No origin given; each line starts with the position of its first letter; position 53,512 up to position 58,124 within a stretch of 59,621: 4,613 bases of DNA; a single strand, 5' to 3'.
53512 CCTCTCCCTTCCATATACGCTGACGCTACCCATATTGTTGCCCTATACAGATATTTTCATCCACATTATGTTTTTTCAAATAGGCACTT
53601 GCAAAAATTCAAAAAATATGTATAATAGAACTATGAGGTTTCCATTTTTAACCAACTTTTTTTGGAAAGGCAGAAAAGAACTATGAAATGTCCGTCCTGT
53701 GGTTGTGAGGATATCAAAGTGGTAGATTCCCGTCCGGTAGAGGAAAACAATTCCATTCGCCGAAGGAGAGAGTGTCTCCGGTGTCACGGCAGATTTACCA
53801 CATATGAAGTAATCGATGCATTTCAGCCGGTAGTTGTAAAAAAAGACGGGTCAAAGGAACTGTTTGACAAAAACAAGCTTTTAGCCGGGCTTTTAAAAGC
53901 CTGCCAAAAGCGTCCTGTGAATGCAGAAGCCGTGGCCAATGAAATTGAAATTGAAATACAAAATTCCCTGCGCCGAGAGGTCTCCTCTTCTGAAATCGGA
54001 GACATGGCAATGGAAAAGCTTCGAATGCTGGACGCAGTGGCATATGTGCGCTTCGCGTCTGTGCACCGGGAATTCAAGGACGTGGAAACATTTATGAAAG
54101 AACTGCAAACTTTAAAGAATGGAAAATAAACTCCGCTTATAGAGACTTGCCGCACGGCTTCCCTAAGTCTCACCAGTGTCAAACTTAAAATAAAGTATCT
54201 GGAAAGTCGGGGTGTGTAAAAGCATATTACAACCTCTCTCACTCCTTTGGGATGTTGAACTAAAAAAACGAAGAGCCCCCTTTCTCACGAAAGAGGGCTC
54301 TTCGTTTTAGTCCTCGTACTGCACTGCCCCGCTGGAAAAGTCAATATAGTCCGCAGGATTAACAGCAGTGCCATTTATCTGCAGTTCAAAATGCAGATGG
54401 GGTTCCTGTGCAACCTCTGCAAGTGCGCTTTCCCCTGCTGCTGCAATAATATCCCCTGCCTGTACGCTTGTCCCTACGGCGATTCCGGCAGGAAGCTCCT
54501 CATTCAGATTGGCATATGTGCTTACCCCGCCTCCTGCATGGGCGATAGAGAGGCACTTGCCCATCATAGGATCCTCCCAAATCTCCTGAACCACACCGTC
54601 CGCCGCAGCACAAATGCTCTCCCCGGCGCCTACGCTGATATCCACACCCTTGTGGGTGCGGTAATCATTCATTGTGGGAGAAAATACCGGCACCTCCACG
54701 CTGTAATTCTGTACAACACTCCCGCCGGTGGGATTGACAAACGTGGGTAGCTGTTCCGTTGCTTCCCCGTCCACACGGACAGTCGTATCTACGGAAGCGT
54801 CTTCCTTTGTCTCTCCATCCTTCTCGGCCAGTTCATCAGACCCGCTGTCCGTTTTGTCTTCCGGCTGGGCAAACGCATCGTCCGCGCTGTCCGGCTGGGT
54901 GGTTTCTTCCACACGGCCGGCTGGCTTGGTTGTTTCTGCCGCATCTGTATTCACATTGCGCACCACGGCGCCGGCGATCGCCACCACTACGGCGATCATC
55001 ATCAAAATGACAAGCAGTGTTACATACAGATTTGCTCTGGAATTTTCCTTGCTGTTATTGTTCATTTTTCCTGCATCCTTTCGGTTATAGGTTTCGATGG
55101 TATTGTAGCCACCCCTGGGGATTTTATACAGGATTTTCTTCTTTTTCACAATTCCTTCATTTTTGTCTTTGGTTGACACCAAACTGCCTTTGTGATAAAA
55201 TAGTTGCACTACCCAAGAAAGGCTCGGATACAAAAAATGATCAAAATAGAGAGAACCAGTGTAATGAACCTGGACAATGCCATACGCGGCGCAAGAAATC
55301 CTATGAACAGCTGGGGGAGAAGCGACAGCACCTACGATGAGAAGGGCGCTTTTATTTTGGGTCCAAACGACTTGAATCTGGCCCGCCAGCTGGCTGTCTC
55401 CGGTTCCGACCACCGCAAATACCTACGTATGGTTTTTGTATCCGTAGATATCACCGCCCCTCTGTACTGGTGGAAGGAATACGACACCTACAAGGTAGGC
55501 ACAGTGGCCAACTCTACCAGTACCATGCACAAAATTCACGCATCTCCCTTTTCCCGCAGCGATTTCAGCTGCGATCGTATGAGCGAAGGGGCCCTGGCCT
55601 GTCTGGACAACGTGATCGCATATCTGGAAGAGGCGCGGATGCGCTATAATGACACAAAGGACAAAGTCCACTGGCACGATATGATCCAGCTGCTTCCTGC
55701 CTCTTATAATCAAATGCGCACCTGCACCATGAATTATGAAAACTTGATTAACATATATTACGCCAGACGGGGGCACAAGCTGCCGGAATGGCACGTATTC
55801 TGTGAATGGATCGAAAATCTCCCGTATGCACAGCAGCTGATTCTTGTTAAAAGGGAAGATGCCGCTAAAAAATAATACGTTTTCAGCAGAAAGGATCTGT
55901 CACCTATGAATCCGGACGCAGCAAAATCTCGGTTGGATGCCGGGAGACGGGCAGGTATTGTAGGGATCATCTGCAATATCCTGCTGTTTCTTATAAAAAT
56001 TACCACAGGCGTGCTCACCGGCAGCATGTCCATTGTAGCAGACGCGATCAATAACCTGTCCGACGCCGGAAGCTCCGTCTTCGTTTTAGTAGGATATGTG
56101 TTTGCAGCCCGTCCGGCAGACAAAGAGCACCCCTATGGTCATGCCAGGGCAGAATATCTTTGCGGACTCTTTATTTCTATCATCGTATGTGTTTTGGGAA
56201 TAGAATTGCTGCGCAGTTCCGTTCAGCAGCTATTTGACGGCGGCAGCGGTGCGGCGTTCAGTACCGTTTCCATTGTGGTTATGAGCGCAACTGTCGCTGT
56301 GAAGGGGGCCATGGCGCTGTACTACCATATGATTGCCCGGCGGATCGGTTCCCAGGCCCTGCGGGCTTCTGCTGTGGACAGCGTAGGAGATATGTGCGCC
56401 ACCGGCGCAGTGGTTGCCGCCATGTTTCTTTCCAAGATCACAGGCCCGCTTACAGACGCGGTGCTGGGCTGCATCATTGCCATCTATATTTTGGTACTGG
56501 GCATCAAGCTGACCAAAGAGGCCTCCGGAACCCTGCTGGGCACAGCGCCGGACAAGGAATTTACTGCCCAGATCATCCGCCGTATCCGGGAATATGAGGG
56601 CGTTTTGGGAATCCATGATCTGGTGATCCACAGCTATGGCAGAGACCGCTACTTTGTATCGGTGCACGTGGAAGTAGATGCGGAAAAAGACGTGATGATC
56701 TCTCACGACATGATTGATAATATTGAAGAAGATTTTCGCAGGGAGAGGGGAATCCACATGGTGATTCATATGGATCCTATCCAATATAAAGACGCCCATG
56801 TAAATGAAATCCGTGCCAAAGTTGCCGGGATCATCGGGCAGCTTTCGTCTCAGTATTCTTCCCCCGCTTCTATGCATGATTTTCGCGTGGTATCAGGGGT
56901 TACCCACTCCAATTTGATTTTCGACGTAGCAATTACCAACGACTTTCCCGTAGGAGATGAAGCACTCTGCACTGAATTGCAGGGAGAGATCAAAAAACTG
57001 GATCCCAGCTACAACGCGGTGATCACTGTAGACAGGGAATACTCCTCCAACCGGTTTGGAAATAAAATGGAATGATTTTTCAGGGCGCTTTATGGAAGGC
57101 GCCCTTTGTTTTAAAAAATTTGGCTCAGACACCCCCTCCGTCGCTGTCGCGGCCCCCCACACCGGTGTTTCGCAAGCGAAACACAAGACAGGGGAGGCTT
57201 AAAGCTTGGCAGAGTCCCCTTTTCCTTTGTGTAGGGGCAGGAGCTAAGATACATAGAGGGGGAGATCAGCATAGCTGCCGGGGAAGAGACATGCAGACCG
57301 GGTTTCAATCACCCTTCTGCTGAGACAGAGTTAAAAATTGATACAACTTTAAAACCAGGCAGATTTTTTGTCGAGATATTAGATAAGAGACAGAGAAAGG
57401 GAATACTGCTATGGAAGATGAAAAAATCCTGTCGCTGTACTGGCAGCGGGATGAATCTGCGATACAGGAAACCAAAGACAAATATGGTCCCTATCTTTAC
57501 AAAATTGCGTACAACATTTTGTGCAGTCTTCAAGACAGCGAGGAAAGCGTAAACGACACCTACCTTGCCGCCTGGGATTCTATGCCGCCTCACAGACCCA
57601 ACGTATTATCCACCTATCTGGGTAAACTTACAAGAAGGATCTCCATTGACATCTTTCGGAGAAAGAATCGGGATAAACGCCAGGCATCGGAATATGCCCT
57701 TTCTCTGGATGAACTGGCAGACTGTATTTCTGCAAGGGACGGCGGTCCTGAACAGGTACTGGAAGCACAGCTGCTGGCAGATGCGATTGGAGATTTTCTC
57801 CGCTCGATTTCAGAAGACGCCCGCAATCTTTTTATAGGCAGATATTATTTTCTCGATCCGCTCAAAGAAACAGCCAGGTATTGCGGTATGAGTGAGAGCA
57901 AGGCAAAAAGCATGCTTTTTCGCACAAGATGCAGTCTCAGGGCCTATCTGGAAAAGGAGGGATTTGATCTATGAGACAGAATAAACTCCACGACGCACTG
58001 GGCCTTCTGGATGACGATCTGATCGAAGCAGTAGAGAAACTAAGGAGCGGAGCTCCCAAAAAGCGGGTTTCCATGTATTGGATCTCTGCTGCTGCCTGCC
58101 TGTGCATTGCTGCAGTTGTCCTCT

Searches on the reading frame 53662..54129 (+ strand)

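Call 18: search_protein_families(library=pfam, proteins=[window:53662-54129:+])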
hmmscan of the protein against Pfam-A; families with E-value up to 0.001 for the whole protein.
window:53662-54129:+ (155 aa): 2 families
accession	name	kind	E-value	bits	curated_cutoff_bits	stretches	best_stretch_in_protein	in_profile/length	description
PF03477.21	ATP-cone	-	1.4e-22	80.5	25.8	1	57-140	2-87/88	ATP cone domain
PF22811.2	Zn_ribbon_NrdR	-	2e-20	72.9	27.2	1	8-49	1-42/42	Transcriptional repressor NrdR-like, N-terminal domain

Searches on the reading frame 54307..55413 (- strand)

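Call 18: search_protein_families(library=pfam, proteins=[window:54307-55413:-])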
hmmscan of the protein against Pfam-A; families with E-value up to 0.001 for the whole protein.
window:54307-55413:- (368 aa): 1 family
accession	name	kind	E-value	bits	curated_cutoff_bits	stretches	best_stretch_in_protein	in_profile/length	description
PF01551.29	Peptidase_M23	-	1.9e-21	76.5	28.7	1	253-353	2-96/96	Peptidase family M23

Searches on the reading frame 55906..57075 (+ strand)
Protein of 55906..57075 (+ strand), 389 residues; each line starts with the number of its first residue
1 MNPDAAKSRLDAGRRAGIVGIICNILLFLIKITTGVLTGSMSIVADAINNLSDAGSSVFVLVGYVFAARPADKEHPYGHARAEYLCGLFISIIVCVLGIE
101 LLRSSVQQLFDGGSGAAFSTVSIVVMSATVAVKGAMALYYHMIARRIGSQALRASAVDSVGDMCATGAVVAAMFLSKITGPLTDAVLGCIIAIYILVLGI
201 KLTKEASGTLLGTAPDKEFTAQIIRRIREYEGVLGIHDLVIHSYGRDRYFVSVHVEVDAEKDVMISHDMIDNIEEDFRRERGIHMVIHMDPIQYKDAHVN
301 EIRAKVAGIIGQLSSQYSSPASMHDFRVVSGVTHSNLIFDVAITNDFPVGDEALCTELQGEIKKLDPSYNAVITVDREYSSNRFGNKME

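Call 18: search_protein_families(library=pfam, proteins=[window:55906-57075:+])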
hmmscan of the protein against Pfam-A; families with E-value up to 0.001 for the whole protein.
window:55906-57075:+ (389 aa): 2 families
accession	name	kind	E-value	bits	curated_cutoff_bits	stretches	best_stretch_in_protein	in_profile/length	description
PF01545.26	Cation_efflux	-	7.8e-43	147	26.6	1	18-211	2-198/198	Cation efflux family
PF16916.11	ZT_dimer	-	3.1e-16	59.6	26.7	1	215-291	1-77/78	Dimerisation domain of Zinc Transporter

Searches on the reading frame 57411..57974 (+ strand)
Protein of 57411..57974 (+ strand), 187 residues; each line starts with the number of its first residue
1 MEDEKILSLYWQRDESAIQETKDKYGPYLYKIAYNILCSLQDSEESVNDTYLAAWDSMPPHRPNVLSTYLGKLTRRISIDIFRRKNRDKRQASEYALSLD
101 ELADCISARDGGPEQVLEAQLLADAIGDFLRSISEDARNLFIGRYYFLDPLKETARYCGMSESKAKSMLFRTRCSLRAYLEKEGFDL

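Call 18: search_protein_families(library=pfam, proteins=[window:57411-57974:+])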
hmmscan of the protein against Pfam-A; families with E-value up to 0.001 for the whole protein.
window:57411-57974:+ (187 aa): 2 families
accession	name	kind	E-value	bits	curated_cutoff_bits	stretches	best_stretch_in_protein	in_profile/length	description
PF04542.20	Sigma70_r2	-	2.9e-08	33.8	24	1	24-87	4-70/71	Sigma-70 region 2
PF08281.18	Sigma70_r4_2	-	6.4e-05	23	25.7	1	125-173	3-51/54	Sigma-70, region 4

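Call 78: find_encoding_contigs(protein=window:57411-57974:+, flank=3000, max_places=10)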
Protein window:57411-57974:+ (187 aa): 21 contigs read that carry it; 10 places shown.
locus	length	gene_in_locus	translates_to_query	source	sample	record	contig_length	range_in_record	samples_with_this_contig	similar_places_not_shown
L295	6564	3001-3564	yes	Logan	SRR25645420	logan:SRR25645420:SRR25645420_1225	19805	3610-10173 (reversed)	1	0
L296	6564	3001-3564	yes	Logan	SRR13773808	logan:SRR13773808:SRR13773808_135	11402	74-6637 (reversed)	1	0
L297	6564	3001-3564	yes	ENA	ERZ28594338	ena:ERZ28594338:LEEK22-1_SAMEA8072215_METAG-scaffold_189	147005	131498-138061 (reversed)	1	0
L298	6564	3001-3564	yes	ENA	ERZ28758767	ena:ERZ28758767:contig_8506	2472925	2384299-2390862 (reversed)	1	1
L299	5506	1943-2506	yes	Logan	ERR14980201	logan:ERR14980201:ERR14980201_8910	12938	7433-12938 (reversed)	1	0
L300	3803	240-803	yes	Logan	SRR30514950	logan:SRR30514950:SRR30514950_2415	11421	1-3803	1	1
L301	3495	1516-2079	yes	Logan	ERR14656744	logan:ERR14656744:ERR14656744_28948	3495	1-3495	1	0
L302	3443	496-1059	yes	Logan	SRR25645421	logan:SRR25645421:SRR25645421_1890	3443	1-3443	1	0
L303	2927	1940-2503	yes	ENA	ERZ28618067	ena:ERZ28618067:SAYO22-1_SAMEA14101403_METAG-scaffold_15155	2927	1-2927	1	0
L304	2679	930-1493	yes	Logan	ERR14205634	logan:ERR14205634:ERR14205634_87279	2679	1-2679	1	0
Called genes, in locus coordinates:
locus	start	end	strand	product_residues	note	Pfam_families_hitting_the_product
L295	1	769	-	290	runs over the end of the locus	PF01551:Peptidase_M23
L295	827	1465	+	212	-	-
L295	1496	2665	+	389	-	PF01545:Cation_efflux, PF16916:ZT_dimer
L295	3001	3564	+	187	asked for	PF04542:Sigma70_r2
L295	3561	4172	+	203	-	-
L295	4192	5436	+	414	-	PF00079:Serpin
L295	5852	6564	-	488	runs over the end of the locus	PF01225:Mur_ligase (weak), PF08245:Mur_ligase_M, PF02875:Mur_ligase_C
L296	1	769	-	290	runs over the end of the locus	PF01551:Peptidase_M23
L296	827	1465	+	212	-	-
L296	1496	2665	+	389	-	PF01545:Cation_efflux, PF16916:ZT_dimer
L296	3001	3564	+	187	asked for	PF04542:Sigma70_r2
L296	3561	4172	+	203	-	-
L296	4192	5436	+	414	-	PF00079:Serpin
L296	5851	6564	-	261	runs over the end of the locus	?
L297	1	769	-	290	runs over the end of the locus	PF01551:Peptidase_M23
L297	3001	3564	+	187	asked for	PF04542:Sigma70_r2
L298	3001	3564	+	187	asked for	PF04542:Sigma70_r2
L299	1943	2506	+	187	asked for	PF04542:Sigma70_r2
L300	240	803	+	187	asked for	PF04542:Sigma70_r2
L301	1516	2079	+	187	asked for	PF04542:Sigma70_r2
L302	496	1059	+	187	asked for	PF04542:Sigma70_r2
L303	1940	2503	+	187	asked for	PF04542:Sigma70_r2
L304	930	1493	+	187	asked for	PF04542:Sigma70_r2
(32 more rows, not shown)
